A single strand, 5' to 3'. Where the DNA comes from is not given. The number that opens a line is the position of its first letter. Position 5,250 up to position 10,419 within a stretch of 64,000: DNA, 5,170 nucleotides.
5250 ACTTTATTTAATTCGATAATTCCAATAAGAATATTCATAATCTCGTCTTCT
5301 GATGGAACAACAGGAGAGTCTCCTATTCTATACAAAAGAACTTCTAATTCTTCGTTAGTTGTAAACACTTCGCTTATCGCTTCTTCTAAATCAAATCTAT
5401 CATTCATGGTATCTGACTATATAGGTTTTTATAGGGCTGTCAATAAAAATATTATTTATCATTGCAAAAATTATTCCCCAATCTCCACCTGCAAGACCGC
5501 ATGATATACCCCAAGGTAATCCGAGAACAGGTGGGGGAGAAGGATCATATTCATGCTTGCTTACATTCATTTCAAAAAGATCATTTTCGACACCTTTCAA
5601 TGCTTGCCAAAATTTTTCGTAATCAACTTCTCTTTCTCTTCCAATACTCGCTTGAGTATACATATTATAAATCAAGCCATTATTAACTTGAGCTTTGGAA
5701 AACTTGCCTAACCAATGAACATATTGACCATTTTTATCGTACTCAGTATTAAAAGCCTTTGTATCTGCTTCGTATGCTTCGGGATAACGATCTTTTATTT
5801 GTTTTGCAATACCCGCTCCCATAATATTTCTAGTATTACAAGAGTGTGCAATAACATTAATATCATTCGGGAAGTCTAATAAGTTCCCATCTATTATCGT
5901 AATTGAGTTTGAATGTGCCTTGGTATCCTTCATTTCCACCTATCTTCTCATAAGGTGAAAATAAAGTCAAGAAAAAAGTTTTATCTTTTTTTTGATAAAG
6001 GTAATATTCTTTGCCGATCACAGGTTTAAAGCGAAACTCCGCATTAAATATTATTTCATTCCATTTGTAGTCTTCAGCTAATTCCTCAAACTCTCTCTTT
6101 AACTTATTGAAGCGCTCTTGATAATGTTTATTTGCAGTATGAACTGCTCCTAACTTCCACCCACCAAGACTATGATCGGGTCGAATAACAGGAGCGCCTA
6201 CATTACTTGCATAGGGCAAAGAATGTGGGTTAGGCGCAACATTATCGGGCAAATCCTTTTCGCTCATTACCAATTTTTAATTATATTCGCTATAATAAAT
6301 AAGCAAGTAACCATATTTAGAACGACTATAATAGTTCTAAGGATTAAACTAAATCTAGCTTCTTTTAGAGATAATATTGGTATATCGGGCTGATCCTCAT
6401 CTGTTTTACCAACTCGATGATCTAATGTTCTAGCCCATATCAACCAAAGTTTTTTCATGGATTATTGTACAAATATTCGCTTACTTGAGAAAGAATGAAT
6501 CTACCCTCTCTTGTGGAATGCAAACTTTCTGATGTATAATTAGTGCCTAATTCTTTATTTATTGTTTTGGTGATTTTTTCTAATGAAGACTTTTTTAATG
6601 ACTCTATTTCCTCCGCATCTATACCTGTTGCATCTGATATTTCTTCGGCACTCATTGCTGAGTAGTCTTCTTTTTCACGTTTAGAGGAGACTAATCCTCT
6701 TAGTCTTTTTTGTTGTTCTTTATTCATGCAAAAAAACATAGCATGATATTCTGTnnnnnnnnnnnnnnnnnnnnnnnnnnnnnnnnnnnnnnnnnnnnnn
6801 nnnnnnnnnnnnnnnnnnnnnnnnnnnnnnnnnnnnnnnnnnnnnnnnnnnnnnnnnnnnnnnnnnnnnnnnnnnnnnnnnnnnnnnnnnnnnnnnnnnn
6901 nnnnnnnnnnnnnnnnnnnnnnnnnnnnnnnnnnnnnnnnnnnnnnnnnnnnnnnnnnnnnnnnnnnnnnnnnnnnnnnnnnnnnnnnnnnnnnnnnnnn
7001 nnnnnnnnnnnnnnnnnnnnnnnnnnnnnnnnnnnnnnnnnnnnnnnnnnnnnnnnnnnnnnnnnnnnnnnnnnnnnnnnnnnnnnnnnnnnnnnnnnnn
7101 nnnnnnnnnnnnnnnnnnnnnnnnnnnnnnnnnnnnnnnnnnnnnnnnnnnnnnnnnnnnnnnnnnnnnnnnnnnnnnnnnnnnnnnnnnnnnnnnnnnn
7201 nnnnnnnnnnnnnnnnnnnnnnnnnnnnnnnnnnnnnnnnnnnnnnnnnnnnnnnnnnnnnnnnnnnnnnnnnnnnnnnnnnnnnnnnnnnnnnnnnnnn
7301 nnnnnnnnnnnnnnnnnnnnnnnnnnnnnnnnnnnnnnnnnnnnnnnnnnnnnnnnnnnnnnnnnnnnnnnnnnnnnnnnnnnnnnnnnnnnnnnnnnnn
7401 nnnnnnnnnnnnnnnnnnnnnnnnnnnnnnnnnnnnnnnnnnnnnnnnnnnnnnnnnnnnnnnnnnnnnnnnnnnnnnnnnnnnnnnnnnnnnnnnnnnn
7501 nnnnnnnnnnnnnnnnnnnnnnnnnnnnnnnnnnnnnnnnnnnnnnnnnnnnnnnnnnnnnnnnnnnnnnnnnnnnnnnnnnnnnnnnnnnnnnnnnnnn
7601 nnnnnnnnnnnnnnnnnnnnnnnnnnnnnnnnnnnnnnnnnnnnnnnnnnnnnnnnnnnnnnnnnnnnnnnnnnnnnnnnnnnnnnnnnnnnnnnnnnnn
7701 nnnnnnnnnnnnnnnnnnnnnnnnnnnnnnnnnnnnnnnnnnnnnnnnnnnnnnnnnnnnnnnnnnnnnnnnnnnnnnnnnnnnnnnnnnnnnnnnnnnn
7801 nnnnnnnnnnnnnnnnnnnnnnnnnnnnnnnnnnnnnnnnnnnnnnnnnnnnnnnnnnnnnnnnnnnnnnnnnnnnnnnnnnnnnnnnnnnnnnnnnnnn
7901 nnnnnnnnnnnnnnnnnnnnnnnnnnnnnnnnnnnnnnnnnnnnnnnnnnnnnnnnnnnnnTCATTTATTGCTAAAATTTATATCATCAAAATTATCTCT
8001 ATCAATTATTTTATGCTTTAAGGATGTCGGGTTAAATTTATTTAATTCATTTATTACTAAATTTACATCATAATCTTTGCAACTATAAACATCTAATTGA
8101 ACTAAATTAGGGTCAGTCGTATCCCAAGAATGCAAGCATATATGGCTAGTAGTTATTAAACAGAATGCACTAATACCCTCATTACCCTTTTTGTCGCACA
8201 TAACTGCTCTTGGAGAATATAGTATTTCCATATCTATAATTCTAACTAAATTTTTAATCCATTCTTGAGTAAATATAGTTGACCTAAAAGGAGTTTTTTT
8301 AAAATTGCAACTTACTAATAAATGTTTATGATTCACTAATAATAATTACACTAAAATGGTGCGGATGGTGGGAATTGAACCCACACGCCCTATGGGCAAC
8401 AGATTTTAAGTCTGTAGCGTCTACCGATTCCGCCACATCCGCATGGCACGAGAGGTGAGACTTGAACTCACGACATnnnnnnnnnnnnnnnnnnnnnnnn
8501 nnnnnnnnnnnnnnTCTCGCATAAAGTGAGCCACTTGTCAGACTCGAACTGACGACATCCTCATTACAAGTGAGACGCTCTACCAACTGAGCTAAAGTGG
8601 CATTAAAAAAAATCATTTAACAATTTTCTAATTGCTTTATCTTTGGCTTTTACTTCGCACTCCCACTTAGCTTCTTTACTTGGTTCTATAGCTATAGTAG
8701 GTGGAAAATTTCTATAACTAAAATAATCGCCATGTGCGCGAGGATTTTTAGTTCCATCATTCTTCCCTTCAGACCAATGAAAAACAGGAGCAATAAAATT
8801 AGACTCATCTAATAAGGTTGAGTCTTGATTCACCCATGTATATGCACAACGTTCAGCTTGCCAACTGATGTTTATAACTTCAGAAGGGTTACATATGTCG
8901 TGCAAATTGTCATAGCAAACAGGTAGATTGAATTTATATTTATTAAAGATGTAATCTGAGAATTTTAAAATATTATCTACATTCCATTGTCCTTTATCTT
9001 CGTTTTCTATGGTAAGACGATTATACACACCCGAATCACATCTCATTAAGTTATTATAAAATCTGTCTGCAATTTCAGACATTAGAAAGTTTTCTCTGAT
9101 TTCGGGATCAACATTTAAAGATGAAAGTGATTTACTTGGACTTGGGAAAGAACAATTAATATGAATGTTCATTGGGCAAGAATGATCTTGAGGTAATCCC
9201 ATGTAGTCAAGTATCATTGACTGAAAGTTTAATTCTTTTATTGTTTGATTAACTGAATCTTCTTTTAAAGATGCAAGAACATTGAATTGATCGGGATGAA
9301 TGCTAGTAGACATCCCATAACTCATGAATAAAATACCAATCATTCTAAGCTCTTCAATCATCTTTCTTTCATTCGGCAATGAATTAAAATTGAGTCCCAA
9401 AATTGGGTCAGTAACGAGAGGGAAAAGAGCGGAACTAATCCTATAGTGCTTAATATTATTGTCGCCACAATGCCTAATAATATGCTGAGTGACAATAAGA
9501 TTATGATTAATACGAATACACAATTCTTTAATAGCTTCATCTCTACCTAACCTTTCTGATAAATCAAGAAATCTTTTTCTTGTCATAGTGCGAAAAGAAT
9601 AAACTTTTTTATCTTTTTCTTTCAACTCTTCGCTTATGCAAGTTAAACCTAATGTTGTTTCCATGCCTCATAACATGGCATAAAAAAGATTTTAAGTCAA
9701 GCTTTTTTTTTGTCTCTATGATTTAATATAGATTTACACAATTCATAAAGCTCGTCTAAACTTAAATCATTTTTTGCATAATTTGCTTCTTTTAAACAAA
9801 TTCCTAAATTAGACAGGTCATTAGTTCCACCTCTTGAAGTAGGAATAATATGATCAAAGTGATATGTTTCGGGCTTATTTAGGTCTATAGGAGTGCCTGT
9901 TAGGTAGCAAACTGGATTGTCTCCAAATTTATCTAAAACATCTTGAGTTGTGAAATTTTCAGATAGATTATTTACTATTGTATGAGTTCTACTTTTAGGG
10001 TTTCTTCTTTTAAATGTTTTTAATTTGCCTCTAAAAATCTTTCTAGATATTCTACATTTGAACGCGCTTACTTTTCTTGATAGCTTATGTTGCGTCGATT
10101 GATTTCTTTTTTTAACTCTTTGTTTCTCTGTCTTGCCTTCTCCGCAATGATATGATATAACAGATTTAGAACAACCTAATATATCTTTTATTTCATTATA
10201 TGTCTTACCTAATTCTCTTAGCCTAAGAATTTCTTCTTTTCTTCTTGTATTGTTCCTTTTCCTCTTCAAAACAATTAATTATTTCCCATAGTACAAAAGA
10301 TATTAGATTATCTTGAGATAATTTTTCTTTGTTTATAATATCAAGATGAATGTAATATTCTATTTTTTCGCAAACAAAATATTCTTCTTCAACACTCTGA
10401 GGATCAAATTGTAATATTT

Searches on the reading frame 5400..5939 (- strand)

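Call 3: search_protein_families(library=pfam, proteins=[window:5400-5939:-], max_evalue=1)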
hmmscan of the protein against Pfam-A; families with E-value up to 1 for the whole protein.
window:5400-5939:- (179 aa): 1 family
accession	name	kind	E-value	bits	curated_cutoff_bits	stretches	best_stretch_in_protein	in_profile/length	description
PF01661.27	Macro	-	0.0094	16.3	22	1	32-67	2-37/118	Macro domain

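Call 4: search_protein_families(library=phrogs, proteins=[window:5400-5939:-], max_evalue=0.01)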
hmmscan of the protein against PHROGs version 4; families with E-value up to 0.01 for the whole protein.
window:5400-5939:- (179 aa): 2 families
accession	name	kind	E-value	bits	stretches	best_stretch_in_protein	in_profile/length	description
phrog_335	-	other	8e-37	128.4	1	12-177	55-203/422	phosphatase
phrog_30914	-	unknown function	2.1e-05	24.7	1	13-166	2-138/371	-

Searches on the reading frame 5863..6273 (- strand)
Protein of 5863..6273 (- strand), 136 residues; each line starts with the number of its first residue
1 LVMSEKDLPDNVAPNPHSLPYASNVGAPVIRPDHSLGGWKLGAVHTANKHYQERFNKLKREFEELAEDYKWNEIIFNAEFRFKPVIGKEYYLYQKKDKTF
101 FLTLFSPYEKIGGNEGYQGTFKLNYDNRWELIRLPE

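Call 3: search_protein_families(library=pfam, proteins=[window:5863-6273:-], max_evalue=1)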
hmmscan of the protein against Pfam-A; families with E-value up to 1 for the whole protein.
window:5863-6273:- (136 aa): 3 families
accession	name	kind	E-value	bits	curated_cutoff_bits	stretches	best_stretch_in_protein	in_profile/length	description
PF10504.14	DUF2452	-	1e-08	35.2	25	1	53-129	57-134/156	Protein of unknown function (DUF2452)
PF14486.12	DUF4432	-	0.21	10.8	32.5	1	13-60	157-203/304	Domain of unknown function (DUF4432)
PF10156.14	Med17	-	0.32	10.1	21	1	38-83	179-224/454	Subunit 17 of Mediator complex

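Call 4: search_protein_families(library=phrogs, proteins=[window:5863-6273:-], max_evalue=0.01)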
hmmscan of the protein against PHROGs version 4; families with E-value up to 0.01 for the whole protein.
window:5863-6273:- (136 aa): 0 families

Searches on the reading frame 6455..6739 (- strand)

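Call 3: search_protein_families(library=pfam, proteins=[window:6455-6739:-], max_evalue=1)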
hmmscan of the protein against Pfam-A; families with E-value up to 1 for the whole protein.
window:6455-6739:- (94 aa): 1 family
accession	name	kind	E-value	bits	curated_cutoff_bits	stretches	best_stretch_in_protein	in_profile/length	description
PF24219.2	DUF7438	-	0.076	13.8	25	1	5-44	1-40/57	Family of unknown function (DUF7438)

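Call 4: search_protein_families(library=phrogs, proteins=[window:6455-6739:-], max_evalue=0.01)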
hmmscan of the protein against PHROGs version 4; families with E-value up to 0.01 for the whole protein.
window:6455-6739:- (94 aa): 0 families

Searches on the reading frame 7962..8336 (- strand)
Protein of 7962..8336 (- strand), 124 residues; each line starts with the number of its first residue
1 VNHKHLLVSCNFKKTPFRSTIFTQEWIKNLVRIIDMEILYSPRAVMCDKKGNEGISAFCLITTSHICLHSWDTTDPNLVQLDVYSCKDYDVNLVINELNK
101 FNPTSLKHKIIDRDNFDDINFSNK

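Call 3: search_protein_families(library=pfam, proteins=[window:7962-8336:-], max_evalue=1)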
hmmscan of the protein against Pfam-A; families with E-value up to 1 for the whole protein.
window:7962-8336:- (124 aa): 1 family
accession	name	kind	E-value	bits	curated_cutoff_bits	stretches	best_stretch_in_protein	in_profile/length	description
PF02675.21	AdoMet_dc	-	6.7e-11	42.9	25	1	16-113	13-106/107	S-adenosylmethionine decarboxylase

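Call 4: search_protein_families(library=phrogs, proteins=[window:7962-8336:-], max_evalue=0.01)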
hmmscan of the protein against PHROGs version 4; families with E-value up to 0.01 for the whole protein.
window:7962-8336:- (124 aa): 1 family
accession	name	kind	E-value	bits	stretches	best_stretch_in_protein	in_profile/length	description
phrog_3125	-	other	5.1e-14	53.4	1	5-121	26-139/148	S-adenosylmethionine decarboxylase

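Call 22: search_protein_families(library=ncbifam, proteins=[window:7962-8336:-], max_evalue=0.1)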
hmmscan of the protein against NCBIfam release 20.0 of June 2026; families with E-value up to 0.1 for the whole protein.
window:7962-8336:- (124 aa): 1 family
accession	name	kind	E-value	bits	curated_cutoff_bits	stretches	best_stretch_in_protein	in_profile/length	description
TIGR03330.1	SAM_DCase_Bsu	equivalog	6.7e-08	32.9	75.65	1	5-113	6-111/112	adenosylmethionine decarboxylase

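Call 50: search_dna_similar(query=window:7962-8336:-, collection=phages, mode=protein, max_rows=25, max_evalue=0.001)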
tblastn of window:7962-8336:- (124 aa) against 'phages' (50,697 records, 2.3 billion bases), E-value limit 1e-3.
Records with a match: 14; places in all: 14; records where one place covers at least 80% of the query: 14.
Best place of each record, by identity: <60% 14.
By first word of the organism name: Pelagibacter 11; Cyanophage 2; uncultured 1.
By host as written in the record: Candidatus Pelagibacter sp. HTCC7211 6; Candidatus Pelagibacter ubique HTCC1062 3; Prochlorococcus sp. NATL2A 2; - 1; Candidatus Pelagibacter sp.FZCC0233 1; Candidatus Pelagibacter sp. FZCC0015 1.
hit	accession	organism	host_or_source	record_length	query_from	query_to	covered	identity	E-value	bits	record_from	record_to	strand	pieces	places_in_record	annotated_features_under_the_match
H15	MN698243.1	Pelagibacter phage HTVC104P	Candidatus Pelagibacter sp. HTCC7211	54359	1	109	88%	45.9%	3e-25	104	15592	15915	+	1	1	S-adenosylmethionine decarboxylase | hypothetical protein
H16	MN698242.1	Pelagibacter phage HTVC103P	Candidatus Pelagibacter sp. HTCC7211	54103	1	109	88%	45.9%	4e-25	103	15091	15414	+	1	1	S-adenosylmethionine decarboxylase | hypothetical protein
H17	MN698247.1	Pelagibacter phage HTVC115P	Candidatus Pelagibacter sp. HTCC7211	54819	1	109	88%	45.0%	2e-24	101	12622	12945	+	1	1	S-adenosylmethionine decarboxylase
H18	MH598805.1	Pelagibacter phage HTVC109P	Candidatus Pelagibacter sp. HTCC7211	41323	2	109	87%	40.7%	1e-23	100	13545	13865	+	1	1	S-adenosylmethionine decarboxylase | hypothetical protein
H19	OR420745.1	Pelagibacter phage HTVC048P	Candidatus Pelagibacter ubique HTCC1062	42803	1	108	87%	39.5%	2e-19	88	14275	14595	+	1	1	S-adenosylmethionine decarboxylase proenzyme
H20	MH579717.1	Pelagibacter phage HTVC021P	Candidatus Pelagibacter ubique HTCC1062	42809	1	108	87%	39.5%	2e-19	88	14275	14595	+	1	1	S-adenosylmethionine decarboxylase proenzyme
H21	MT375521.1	Pelagibacter phage Eistla EXVC025P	Candidatus Pelagibacter ubique HTCC1062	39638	1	108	87%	38.9%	1e-20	91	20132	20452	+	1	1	S-adenosylmethionine decarboxylase | exonuclease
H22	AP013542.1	uncultured phage_MedDCM-OCT-S35-C6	metagenomic fosmid library constructed ...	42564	1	108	87%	38.0%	1e-19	89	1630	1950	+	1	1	S-adenosylmethionine decarboxylase proenzyme (TIGR03330)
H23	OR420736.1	Pelagibacter phage HTVC304P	Candidatus Pelagibacter sp.FZCC0233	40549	1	106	85%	37.7%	2e-19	88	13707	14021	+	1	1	S-adenosylmethionine decarboxylase | hypothetical protein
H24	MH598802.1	Pelagibacter phage HTVC201P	Candidatus Pelagibacter sp. FZCC0015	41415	1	106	85%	37.7%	2e-19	88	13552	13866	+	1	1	S-adenosylmethionine decarboxylase | hypothetical protein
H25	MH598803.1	Pelagibacter phage HTVC121P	Candidatus Pelagibacter sp. HTCC7211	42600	1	108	87%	36.1%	5e-12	67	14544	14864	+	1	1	S-adenosylmethionine decarboxylase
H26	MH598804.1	Pelagibacter phage HTVC105P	Candidatus Pelagibacter sp. HTCC7211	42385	1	108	87%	33.3%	9e-12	66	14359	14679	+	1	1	S-adenosylmethionine decarboxylase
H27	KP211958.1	Cyanophage P-TIM40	Prochlorococcus sp. NATL2A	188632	8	107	81%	30.4%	6e-5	46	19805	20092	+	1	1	speD: SpeD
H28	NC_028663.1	Cyanophage P-TIM40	Prochlorococcus sp. NATL2A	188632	8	107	81%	30.4%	6e-5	46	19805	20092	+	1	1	speD: S-adenosylmethionine decarboxylase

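Call 99: get_annotated_region(hit=H24, flank=2500)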
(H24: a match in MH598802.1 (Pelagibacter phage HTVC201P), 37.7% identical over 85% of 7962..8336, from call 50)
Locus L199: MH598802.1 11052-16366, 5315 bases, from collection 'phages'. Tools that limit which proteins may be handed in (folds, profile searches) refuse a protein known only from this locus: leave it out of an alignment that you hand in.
description: Pelagibacter phage HTVC201P, complete genome.
organism: Pelagibacter phage HTVC201P (NCBI taxid 2283024)
taxonomy: Viruses; Duplodnaviria; Heunggongvirae; Uroviricota; Caudoviricetes; Autographiviridae; Pelagivirus
host: Candidatus Pelagibacter sp. FZCC0015; source: seawater; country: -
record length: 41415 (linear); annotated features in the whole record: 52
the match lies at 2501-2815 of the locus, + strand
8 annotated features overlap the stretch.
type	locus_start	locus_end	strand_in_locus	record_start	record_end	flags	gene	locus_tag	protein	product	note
CDS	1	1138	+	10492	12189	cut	-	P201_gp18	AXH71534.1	DNA polymerase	-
CDS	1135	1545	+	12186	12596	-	-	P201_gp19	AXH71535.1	hypothetical protein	-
CDS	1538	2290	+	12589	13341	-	-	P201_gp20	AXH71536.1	exonuclease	-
CDS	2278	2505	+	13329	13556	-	-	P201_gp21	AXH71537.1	hypothetical protein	-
CDS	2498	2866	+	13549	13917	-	-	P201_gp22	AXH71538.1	S-adenosylmethionine decarboxylase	-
CDS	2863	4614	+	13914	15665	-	-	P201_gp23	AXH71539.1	ribonucleotide-diphosphate reductase subunit alpha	-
CDS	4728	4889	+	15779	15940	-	-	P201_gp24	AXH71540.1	hypothetical protein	-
CDS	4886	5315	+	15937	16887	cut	-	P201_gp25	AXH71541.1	ribonucleotide-diphosphate reductase subunit beta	-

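Call 100: get_annotated_region(hit=H15, flank=2500)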
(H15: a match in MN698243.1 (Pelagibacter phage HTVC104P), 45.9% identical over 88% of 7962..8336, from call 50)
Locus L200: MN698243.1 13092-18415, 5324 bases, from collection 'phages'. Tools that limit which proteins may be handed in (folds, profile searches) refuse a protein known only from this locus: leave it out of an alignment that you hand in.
description: Pelagibacter phage HTVC104P, complete genome.
organism: Pelagibacter phage HTVC104P (NCBI taxid 2686459)
taxonomy: Viruses; Duplodnaviria; Heunggongvirae; Uroviricota; Caudoviricetes
host: Candidatus Pelagibacter sp. HTCC7211; source: seawater; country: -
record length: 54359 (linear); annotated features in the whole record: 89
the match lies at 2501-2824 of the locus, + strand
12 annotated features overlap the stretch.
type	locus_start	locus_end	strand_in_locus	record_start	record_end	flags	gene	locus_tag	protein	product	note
CDS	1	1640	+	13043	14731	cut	-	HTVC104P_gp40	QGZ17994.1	DNA polymerase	-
CDS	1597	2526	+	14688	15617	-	-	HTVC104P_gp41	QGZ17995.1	hypothetical protein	-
CDS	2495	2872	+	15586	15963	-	-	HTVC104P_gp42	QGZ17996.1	S-adenosylmethionine decarboxylase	-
CDS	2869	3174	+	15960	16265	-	-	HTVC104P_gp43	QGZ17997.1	hypothetical protein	-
CDS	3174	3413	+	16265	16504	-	-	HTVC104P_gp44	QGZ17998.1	hypothetical protein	-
CDS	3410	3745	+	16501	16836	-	-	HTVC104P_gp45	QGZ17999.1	hypothetical protein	-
CDS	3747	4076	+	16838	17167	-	-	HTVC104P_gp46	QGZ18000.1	hypothetical protein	-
CDS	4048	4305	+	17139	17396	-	-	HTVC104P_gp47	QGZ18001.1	hypothetical protein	-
CDS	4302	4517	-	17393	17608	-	-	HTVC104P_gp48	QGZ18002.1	hypothetical protein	-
CDS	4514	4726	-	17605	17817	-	-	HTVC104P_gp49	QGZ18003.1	hypothetical protein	-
CDS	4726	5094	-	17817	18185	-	-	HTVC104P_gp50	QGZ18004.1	hypothetical protein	-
CDS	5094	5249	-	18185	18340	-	-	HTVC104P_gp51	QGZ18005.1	hypothetical protein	-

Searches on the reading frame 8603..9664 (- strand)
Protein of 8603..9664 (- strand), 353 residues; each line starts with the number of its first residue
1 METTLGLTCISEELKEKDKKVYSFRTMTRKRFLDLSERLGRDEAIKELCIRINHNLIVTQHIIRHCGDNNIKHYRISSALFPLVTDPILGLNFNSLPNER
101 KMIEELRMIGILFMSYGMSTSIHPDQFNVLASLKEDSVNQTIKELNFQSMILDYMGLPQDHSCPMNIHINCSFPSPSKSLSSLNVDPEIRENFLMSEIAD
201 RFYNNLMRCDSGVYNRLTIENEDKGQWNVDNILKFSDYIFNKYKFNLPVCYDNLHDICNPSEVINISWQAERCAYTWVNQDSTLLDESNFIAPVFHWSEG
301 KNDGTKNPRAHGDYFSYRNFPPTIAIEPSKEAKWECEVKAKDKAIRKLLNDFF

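Call 3: search_protein_families(library=pfam, proteins=[window:8603-9664:-], max_evalue=1)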
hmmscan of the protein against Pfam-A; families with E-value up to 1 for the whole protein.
window:8603-9664:- (353 aa): 1 family
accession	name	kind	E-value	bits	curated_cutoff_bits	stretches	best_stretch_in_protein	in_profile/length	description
PF03851.20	UvdE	-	6.5e-29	101.5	24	2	5-175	1-157/275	UV-endonuclease UvdE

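Call 4: search_protein_families(library=phrogs, proteins=[window:8603-9664:-], max_evalue=0.01)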
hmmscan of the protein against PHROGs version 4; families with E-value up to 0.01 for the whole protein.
window:8603-9664:- (353 aa): 1 family
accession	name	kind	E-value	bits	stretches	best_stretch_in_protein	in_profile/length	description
phrog_8420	-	DNA, RNA and nucleotide metabolism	4.2e-39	135.4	1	4-350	2-305/309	endonuclease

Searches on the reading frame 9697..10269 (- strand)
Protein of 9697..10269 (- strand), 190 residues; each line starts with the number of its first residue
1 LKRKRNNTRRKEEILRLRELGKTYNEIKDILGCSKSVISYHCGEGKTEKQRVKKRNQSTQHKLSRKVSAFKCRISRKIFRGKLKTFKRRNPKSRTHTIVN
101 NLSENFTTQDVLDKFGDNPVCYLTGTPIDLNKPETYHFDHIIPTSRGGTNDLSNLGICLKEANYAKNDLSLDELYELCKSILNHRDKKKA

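Call 3: search_protein_families(library=pfam, proteins=[window:9697-10269:-], max_evalue=1)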
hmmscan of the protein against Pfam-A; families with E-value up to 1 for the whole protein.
window:9697-10269:- (190 aa): 9 families
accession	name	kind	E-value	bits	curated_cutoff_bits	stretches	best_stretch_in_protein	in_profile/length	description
PF13395.12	HNH_4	-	2.2e-07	31.2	22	1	121-168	1-50/54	HNH endonuclease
PF14279.12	HNH_5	-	4.4e-06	27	27.5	1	134-159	11-37/56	HNH endonuclease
PF01844.29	HNH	-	0.00012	22.6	21.4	1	134-155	12-33/47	HNH endonuclease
PF00196.25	GerE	-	0.0037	17.3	23.5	1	8-43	4-39/57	Bacterial regulatory proteins, luxR family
PF13936.12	HTH_38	-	0.014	15.5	27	1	12-42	11-41/44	Helix-turn-helix domain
PF13384.12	HTH_23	-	0.064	13.5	24.6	1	8-38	4-34/50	Homeodomain-like domain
PF25326.1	ARM_SRB8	-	0.072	13.1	27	1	25-117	4-98/193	SRB8 ARM-like domain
PF06058.19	DCP1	-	0.076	13.4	22.5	0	15-46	4-35/117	Dcp1-like decapping family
PF12840.13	HTH_20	-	0.18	12.3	27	1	18-41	15-38/51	Helix-turn-helix domain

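Call 4: search_protein_families(library=phrogs, proteins=[window:9697-10269:-], max_evalue=0.01)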
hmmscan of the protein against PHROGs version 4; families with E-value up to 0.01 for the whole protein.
window:9697-10269:- (190 aa): 19 families
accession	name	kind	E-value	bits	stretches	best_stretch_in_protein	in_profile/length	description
phrog_6050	-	DNA, RNA and nucleotide metabolism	1.1e-29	104.5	1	6-187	194-380/402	HNH endonuclease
phrog_1035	-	DNA, RNA and nucleotide metabolism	9.2e-16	59.5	1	29-188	83-232/271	endonuclease VII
phrog_338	-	DNA, RNA and nucleotide metabolism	4.6e-09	37.1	1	34-168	125-261/340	HNH endonuclease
phrog_3322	-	DNA, RNA and nucleotide metabolism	1.3e-08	35.9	1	40-189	7-156/162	endonuclease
phrog_5718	-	DNA, RNA and nucleotide metabolism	4.7e-07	30.2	1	85-180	97-187/394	HNH endonuclease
phrog_16726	-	DNA, RNA and nucleotide metabolism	1.2e-06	29.5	1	95-170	71-144/308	HNH endonuclease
phrog_7785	-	DNA, RNA and nucleotide metabolism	6.8e-06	27.1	1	67-177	21-122/147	HNH endonuclease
phrog_9645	-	DNA, RNA and nucleotide metabolism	2.2e-05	25.2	1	111-170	16-73/168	HNH endonuclease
phrog_589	-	DNA, RNA and nucleotide metabolism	3.1e-05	24.8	1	116-156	89-128/179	HNH endonuclease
phrog_2214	-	DNA, RNA and nucleotide metabolism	5.8e-05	23.4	1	81-185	157-255/429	HNH endonuclease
phrog_8660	-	DNA, RNA and nucleotide metabolism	9.4e-05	23.6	1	51-169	68-179/196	HNH endonuclease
phrog_2118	-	DNA, RNA and nucleotide metabolism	0.00015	22.4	1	135-173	190-228/301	HNH endonuclease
phrog_22283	-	unknown function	0.0002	22.4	1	136-187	38-90/135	-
phrog_664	-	DNA, RNA and nucleotide metabolism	0.00043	21.2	1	6-60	85-140/210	DNA binding protein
phrog_125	-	DNA, RNA and nucleotide metabolism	0.00073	20.1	1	3-71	159-229/254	DNA invertase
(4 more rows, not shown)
